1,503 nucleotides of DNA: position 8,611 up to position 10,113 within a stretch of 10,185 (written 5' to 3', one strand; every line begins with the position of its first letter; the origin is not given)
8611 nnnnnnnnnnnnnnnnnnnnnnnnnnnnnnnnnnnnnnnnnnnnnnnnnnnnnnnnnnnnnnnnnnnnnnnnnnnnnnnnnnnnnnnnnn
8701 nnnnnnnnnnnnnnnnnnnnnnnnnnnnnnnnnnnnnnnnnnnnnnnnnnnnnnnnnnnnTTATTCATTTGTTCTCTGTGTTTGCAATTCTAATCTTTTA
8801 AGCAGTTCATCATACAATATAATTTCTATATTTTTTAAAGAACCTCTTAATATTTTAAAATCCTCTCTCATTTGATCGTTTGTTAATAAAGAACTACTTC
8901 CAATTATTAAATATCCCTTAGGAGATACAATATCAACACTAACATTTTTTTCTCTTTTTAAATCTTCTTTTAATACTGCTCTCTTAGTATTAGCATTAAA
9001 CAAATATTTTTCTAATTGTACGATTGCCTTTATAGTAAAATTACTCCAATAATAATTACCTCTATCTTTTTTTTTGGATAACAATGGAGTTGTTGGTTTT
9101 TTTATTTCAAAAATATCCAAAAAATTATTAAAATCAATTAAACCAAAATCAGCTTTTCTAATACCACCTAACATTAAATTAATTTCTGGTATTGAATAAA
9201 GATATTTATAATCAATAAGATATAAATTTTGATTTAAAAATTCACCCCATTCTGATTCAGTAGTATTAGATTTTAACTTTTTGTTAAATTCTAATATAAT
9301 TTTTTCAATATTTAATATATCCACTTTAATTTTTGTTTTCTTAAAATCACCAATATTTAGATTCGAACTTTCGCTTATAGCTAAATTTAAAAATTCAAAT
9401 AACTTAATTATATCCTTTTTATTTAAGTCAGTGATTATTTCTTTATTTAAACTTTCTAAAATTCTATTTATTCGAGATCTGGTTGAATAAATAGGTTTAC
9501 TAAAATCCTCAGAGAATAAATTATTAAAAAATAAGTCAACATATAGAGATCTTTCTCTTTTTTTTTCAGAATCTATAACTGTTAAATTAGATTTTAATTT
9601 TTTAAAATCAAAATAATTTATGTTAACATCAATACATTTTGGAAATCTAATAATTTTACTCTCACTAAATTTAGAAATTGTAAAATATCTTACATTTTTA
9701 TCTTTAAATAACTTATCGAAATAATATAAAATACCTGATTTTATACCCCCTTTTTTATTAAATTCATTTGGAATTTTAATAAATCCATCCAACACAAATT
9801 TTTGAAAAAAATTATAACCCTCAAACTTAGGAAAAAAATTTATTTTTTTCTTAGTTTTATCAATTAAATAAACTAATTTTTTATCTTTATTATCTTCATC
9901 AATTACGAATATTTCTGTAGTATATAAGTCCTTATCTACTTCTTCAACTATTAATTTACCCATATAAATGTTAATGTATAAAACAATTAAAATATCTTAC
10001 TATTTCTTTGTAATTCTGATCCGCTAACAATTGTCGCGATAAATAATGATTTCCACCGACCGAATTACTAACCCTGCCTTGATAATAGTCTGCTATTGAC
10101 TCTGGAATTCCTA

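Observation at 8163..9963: Shedu-like DUF4263 nuclease translationally coupled to an Rx4H HEPN protein: candidate two-gene (DNase + RNase) defence module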

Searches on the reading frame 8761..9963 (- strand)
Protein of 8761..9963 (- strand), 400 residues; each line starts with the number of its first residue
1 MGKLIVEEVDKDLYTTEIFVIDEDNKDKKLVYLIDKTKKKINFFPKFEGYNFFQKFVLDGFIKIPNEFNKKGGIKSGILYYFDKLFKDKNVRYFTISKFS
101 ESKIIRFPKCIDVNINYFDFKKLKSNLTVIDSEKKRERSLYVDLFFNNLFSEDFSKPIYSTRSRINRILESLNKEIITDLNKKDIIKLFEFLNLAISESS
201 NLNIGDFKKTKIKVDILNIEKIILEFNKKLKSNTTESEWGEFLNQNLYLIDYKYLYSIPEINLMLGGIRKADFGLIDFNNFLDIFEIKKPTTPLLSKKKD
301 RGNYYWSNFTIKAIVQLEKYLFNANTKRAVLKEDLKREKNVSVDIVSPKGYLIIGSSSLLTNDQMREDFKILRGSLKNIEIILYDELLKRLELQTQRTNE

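Call 3: search_protein_families(library=pfam, proteins=[window:8761-9963:-], max_evalue=1)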
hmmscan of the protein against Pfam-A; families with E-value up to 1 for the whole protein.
window:8761-9963:- (400 aa): 2 families
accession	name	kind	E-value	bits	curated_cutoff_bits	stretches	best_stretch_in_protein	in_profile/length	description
PF14082.12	SduA_C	-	2e-27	96.7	27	1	234-388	2-159/159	Shedu protein SduA, C-terminal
PF20503.3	DUF6730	-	0.032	15.6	27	1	207-238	32-63/82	Family of unknown function (DUF6730)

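Call 4: search_protein_families(library=padloc, proteins=[window:8761-9963:-], max_evalue=1)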
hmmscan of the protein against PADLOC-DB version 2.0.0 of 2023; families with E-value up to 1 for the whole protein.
window:8761-9963:- (400 aa): 17 families
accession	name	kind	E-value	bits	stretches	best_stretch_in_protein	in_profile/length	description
PDLC00388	SduA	-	1.8e-24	84.6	1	208-393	192-391/402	DUF4263 domain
PDLC00385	SduA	-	8.6e-24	82.5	1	209-391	132-310/319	DUF4263 domain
PDLC00384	SduA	-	4e-19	66.7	1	91-392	145-453/476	DUF4263 domain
PDLC00391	SduA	-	6.1e-19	66.4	1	168-390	143-394/402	DUF4263 domain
PDLC00392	SduA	-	2e-18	64.7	1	87-391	73-385/396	DUF4263 domain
PDLC00390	SduA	-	6.2e-18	63.1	1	181-392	124-331/339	DUF4263 domain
PDLC00400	SduA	-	2.5e-13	48.1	1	213-396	105-294/308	DUF4263 domain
PDLC00405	SduA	-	3.4e-13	47.8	1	218-391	139-305/323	DUF4263 domain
PDLC00380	SduA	-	3.7e-13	46.8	1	218-397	282-467/480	DUF4263 domain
PDLC00394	SduA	-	1e-12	45.8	1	284-398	263-386/392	DUF4263 domain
PDLC00399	SduA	-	2.2e-12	45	1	194-393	162-366/375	DUF4263 domain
PDLC00402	SduA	-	4e-10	37.3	1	280-392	222-328/354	DUF4263 domain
PDLC00382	SduA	-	6.2e-10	37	1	216-391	125-316/336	DUF4263 domain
PDLC00397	SduA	-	1.6e-08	32.5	1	284-393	115-220/227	DUF4263 domain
PDLC00381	SduA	-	1.8e-08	32.1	1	267-390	215-335/342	DUF4263 domain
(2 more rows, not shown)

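Call 6: search_protein_families(library=ncbifam, proteins=[window:8761-9963:-], max_evalue=10)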
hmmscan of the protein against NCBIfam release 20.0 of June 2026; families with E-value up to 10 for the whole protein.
window:8761-9963:- (400 aa): 0 families

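Call 7: search_protein_families(library=phrogs, proteins=[window:8761-9963:-], max_evalue=10)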
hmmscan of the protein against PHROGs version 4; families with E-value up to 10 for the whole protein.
window:8761-9963:- (400 aa): 0 families

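Call 10: search_solved_structures(query=window:8761-9963:-, max_evalue=1, show_alignments=2)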
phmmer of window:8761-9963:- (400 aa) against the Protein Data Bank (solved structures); distinct sequences matched with E-value up to 1: 4.
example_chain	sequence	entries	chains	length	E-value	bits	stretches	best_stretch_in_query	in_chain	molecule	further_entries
8ti8_A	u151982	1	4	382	3e-11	46.3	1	195-391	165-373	Shedu protein SduA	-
8ti9_E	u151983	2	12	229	3.9e-11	45.9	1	200-391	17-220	Shedu protein SduA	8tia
8ps4_A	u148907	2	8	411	5.6e-10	42.1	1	211-392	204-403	Shedu effector protein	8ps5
3bpj_A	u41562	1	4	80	0.1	14.9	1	81-138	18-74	Eukaryotic translation initiation factor 3 subunit J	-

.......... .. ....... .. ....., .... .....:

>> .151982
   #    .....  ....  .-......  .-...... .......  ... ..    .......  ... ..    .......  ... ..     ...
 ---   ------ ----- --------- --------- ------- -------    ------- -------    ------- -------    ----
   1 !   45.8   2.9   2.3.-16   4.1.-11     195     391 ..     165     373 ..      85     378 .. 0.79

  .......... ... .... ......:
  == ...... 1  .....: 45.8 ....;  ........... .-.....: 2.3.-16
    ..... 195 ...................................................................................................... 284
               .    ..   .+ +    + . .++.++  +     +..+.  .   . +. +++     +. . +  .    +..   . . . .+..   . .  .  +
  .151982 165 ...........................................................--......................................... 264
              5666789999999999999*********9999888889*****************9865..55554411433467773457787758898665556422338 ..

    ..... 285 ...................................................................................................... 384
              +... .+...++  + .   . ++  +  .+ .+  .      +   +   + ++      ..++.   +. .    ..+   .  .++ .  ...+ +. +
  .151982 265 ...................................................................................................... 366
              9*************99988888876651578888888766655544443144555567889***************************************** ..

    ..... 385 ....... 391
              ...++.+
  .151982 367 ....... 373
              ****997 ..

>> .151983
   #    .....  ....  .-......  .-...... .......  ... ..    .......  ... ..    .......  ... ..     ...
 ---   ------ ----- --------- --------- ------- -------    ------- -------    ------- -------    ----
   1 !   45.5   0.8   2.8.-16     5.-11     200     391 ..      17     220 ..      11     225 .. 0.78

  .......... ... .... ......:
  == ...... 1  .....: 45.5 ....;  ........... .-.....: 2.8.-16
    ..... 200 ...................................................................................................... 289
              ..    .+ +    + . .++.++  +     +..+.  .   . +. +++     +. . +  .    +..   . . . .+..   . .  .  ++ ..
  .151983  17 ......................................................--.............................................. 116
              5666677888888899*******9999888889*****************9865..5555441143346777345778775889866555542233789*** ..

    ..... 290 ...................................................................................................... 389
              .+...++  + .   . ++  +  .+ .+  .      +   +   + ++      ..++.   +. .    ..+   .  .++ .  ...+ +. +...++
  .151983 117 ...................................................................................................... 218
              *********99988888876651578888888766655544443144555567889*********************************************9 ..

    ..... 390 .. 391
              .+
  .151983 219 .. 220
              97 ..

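Call 39: find_homologous_proteins(query=window:8761-9963:-, max_evalue=0.001)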
Query window:8761-9963:- (400 aa): 217 proteins with E <= 0.001 among 8000 candidates; the best 120 are listed.
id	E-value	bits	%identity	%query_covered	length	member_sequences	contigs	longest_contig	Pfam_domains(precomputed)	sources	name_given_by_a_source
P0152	3.9e-250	847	100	100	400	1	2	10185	PF14082.13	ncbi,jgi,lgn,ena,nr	ncbi:MAG: DUF4263 domain-containing protein [Candidatus ainarchaeum sp.]|nr:DUF4263 domain-containin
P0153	5.5e-98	347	45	98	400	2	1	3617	PF14082.13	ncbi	-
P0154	4.0e-95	337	48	98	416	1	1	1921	PF14082.13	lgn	-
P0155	1.1e-93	332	46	93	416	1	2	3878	PF14082.13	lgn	-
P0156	5.2e-92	327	45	94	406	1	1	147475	PF14082.13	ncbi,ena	-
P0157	1.4e-91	326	43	98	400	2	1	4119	PF14082.13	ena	-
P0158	2.7e-91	325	45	95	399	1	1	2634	PF14082.13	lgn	-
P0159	4.0e-91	324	43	95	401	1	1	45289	PF14082.13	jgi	jgi:antiviral defense system Shedu protein SduA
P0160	1.3e-90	322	43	99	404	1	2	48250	PF14082.13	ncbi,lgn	-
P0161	1.6e-90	322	41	98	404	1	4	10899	PF14082.13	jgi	jgi:hypothetical protein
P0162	1.7e-90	322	44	95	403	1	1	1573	PF14082.13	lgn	-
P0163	2.2e-90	322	45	95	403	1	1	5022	PF14082.13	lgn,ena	-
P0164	2.7e-90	321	47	95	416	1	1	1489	PF14082.13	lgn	-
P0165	4.8e-90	320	44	97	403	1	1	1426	PF14082.13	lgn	-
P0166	8.6e-90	320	43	97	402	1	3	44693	PF14082.13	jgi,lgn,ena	-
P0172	5.5e-88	314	43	94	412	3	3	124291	PF14082.13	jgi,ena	-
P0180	1.5e-86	309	41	90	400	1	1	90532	PF14082.13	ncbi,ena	-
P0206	2.1e-83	299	45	93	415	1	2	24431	PF14082.13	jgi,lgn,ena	-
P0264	2.8e-75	272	41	94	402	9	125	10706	PF14082.13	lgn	-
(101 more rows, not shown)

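Call 45: find_related_loci(query=A3, collection=metagenome_contigs, flank=5000)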
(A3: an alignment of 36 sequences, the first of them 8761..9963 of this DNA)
Query A3 (400 aa) in metagenome_contigs; peptide patterns used: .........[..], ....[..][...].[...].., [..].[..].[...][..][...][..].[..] (x = any residue, [..] = any of these).
355 stretches matched a pattern; 67 encode a relative of the query (tblastn E <= 1e-3); 67 distinct loci.
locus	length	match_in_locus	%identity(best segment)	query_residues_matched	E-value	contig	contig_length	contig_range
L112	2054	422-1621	100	1-400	0e+0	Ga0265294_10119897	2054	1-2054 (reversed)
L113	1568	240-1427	43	1-394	4e-106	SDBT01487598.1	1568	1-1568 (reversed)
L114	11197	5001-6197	43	4-398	1e-98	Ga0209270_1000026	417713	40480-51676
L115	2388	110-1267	42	4-385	2e-101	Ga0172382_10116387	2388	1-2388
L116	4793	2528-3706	43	4-394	1e-95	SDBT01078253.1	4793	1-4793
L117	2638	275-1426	41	18-397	3e-97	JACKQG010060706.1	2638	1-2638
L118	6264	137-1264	43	16-390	9e-94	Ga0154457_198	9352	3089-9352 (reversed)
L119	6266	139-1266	43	16-390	9e-94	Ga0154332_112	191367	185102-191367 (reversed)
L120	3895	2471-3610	43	17-394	1e-93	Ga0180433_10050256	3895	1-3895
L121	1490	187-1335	42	18-397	3e-99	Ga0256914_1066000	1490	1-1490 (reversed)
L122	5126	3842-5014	44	6-394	7e-92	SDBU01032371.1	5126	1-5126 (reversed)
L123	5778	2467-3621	42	17-400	8e-91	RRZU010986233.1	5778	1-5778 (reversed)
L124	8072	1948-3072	45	22-394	1e-90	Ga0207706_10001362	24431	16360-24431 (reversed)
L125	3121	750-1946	41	1-394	3e-92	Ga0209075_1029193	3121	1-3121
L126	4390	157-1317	42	4-391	9e-90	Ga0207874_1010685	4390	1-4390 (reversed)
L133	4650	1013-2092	41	23-381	2e-88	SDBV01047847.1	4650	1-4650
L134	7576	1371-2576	42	1-394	1e-86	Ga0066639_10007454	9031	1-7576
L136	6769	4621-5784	42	17-397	6e-86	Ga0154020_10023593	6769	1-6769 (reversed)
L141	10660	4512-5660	40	14-394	1e-82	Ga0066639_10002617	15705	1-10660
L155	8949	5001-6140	32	24-392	9e-57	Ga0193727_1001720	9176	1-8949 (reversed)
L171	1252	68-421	41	275-392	4e-22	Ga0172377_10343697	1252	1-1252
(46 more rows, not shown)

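Call 76: search_protein_families(library=pfam, proteins=[L114:6210-7049:+, L124:3135-3848:+, L133:2183-2503:+, L134:2545-3360:+, L136:5796-6767:+, L141:5687-6160:+, L155:6188-7630:+, L171:514-1251:+], max_evalue=0.01)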
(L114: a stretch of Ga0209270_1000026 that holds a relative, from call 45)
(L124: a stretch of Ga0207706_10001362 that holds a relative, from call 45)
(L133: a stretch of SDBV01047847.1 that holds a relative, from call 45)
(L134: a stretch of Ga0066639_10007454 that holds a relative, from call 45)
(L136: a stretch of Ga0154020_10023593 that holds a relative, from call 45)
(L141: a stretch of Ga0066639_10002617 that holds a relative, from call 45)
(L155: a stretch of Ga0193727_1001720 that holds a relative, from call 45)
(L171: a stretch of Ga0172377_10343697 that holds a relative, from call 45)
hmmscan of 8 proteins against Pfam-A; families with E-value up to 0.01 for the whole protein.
L114:6210-7049:+ (279 aa): 1 family
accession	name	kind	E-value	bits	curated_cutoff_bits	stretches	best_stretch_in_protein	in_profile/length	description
PF14355.11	Abi_C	-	4.5e-12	46.3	24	1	193-273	1-83/83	Abortive infection C-terminus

L124:3135-3848:+ (237 aa): 2 families
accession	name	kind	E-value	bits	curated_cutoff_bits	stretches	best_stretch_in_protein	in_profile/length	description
PF13643.11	DUF4145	-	1.1e-10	41.8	23.1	1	107-179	2-81/88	Domain of unknown function (DUF4145)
PF19126.5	DUF5810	-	0.0061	17.1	26.9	0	41-84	1-46/66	Family of unknown function (DUF5810)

L133:2183-2503:+ (106 aa): 0 families

L134:2545-3360:+ (271 aa): 1 family
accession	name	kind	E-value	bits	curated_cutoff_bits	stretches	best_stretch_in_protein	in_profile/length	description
PF00874.25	PRD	-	0.0013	19.4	23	1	200-258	24-81/90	PRD domain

L136:5796-6767:+ (324 aa): 2 families
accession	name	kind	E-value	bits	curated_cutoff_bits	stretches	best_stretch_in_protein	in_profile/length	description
PF04313.20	HSDR_N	-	1.7e-35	123.1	25.1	1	7-218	4-195/198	Type I restriction enzyme R protein N terminus (HSDR_N)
PF13588.12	HSDR_N_2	-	0.0067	17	25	0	135-182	25-70/110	Type I restriction enzyme R protein N terminus (HSDR_N)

L141:5687-6160:+ (157 aa): 1 family
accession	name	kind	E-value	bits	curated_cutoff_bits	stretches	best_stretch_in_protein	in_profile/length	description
PF05605.18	zf-Di19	-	0.0026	18.4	27.5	1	17-66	2-39/54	Drought induced 19 protein (Di19), zinc-binding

L155:6188-7630:+ (480 aa): 6 families
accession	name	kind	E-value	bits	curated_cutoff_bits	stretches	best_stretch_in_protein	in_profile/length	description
PF02384.22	N6_Mtase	-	9.7e-66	222.6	20.4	1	125-418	3-276/311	N-6 DNA Methylase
PF12161.14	HsdM_N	-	7.7e-13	49.7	24.5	1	9-113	3-134/135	HsdM N-terminal domain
PF01170.24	UPF0020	-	7e-11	42.6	22.3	1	157-265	17-134/197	RMKL-like, methyltransferase domain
PF07669.17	Eco57I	-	2.6e-06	28.1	25.3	1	225-348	69-165/171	Eco57I restriction-modification methylase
PF20473.4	MmeI_Mtase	-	0.00011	21.9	27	1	171-229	22-85/259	MmeI, DNA-methyltransferase domain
PF05175.20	MTS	-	0.0049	17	23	0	236-268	80-114/170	Methyltransferase small domain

L171:514-1251:+ (246 aa): 3 families
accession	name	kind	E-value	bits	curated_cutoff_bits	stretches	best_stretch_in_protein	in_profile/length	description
PF18755.6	RAMA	-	2.9e-09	37.3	35.2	1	173-235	36-89/107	Restriction Enzyme Adenine Methylase Associated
PF14267.11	DUF4357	-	3.4e-07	30.5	38.4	1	208-233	24-49/54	Domain of unknown function (DUF4357)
PF01541.30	GIY-YIG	-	1.6e-05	25.5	22.6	1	37-69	2-35/78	GIY-YIG catalytic domain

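Call 82: find_encoding_contigs(protein=P0206, flank=8000, max_places=3)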
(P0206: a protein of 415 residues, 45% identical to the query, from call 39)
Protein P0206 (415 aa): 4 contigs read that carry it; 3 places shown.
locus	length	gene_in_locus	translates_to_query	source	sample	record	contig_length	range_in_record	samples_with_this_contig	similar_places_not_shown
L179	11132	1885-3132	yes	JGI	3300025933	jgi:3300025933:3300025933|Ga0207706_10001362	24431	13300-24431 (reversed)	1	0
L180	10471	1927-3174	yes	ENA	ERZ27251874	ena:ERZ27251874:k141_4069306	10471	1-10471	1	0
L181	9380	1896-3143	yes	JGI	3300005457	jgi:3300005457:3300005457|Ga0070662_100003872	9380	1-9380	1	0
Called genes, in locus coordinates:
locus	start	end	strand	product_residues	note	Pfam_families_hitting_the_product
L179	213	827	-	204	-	-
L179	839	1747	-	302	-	-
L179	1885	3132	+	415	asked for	PF14082:SduA_C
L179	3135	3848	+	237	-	PF13643:DUF4145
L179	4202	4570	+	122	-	PF03703:bPH_2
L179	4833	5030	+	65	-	PF12728:HTH_17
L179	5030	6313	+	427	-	PF14659:Phage_int_SAM_3, PF00589:Phage_integrase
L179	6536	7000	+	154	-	-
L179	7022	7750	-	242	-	PF23023:Anti-Pycsar_Apyc1, PF00753:Lactamase_B, PF12706:Lactamase_B_2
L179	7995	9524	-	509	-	PF01381:HTH_3, PF13560:HTH_31, PF00275:EPSP_synthase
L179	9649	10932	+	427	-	PF00464:SHMT, PF00155:Aminotran_1_2 (weak)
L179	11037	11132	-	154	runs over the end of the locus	PF07963:N_methyl (weak)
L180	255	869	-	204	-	-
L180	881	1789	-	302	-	-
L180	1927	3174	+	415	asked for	PF14082:SduA_C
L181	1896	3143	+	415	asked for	PF14082:SduA_C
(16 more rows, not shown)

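Call 85: find_encoding_contigs(protein=P0156, flank=6000, max_places=2)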
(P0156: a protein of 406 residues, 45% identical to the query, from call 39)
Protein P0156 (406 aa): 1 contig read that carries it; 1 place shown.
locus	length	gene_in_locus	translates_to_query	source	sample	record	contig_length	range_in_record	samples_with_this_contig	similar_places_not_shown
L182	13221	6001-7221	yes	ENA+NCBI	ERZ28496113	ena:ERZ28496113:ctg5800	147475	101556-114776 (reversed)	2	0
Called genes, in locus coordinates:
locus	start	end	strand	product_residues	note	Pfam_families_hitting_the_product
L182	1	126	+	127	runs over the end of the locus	PF17293:Arm-DNA-bind_5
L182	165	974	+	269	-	PF13102:Phage_int_SAM_5, PF00589:Phage_integrase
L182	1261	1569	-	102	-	PF01844:HNH (weak), PF13395:HNH_4 (weak)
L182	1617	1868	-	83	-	PF01844:HNH (weak), PF13395:HNH_4 (faint)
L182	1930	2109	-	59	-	-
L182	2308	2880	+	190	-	PF04542:Sigma70_r2 (weak), PF08281:Sigma70_r4_2, PF04545:Sigma70_r4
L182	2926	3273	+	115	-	-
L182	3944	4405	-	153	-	-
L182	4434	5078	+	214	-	PF13328:HD_4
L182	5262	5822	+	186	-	-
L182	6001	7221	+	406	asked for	PF14082:SduA_C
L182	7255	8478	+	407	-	PF13576:Pentapeptide_3 (faint), PF13599:Pentapeptide_4, PF00805:Pentapeptide, PF13599:Pentapeptide_4, PF00805:Pentapeptide (weak)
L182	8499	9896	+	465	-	PF13599:Pentapeptide_4, PF00805:Pentapeptide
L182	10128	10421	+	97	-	-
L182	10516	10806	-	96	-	PF06250:YhcG_C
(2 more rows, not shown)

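Call 86: find_encoding_contigs(protein=P0160, flank=6000, max_places=2)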
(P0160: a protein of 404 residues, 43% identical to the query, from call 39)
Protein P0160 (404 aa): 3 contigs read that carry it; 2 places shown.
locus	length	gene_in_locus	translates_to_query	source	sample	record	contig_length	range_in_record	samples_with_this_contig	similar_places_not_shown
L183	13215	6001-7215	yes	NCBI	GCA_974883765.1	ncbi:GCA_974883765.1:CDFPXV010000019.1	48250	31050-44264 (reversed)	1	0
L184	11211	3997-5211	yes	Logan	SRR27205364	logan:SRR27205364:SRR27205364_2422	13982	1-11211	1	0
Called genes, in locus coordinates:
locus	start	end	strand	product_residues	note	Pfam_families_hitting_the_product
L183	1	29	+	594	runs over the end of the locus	PF01496:V_ATPase_I (faint)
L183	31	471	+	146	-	PF00137:ATP-synt_C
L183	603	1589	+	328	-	PF14528:LAGLIDADG_3 (faint)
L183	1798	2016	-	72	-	-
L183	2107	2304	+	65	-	-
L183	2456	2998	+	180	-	-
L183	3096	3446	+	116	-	PF11399:DUF3192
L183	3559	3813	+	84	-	-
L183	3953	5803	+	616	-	PF02810:SEC-C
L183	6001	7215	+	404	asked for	PF14082:SduA_C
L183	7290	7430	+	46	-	-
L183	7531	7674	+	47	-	-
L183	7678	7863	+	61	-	PF12728:HTH_17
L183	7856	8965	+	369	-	PF13102:Phage_int_SAM_5, PF00589:Phage_integrase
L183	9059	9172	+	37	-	-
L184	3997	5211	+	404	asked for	PF14082:SduA_C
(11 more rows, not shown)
